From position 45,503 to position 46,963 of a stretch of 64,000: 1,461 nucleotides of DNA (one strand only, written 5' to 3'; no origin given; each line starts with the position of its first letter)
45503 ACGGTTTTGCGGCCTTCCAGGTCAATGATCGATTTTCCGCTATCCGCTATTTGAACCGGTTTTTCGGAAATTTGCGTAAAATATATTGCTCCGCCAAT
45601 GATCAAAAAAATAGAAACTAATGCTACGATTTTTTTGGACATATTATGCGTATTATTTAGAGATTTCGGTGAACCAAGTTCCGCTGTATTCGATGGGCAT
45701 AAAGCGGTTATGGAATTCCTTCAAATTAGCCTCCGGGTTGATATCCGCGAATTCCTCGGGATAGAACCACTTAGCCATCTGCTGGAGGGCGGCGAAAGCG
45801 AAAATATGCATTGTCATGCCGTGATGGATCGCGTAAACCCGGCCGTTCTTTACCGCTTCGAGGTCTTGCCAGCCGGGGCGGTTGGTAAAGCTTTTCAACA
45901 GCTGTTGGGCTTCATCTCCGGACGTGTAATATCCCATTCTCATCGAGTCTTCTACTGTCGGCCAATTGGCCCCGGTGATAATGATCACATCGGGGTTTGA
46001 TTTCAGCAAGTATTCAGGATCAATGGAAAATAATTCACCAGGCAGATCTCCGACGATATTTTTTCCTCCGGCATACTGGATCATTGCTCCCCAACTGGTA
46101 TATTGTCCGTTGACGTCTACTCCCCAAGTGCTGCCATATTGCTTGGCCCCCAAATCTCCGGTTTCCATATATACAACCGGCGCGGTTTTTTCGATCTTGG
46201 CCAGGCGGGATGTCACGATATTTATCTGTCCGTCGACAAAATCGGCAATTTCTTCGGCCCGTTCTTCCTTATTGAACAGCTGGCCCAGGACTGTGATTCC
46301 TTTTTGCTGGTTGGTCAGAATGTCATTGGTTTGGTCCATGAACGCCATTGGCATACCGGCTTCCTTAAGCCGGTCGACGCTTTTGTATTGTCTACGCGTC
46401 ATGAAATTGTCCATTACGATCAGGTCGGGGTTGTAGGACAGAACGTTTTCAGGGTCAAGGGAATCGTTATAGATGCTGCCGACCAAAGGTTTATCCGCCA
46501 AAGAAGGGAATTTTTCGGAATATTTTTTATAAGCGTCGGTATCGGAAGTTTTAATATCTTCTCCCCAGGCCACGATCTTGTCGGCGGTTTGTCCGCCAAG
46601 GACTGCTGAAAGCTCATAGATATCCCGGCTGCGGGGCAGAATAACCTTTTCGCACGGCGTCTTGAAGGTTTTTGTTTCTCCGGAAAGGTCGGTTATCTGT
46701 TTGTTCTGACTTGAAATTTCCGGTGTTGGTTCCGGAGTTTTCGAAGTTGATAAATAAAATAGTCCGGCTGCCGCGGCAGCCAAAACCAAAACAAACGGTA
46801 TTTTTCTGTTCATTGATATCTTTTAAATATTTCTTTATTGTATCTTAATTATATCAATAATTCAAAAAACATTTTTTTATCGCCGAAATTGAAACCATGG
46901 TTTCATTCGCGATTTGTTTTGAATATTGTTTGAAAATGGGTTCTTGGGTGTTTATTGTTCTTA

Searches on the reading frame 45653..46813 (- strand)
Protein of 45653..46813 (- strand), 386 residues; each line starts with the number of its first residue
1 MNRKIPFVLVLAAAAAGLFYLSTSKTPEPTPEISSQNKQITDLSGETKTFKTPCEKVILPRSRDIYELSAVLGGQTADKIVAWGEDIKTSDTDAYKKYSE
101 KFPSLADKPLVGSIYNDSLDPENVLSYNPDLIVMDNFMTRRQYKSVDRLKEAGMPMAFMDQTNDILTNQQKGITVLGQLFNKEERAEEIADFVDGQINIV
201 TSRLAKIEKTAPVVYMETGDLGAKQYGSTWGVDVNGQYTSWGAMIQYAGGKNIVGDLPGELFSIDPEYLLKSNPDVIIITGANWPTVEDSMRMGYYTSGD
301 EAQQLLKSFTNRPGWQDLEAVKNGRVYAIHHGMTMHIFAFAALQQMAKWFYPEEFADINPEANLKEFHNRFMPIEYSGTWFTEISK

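Call 13: search_protein_families(library=pfam, proteins=[window:45653-46813:-])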
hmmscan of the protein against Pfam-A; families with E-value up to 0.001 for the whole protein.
window:45653-46813:- (386 aa): 1 family
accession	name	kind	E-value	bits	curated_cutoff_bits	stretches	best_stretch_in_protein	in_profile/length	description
PF01497.23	Peripla_BP_2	-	5.4e-28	98.4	27.5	1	71-330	3-232/235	Periplasmic binding protein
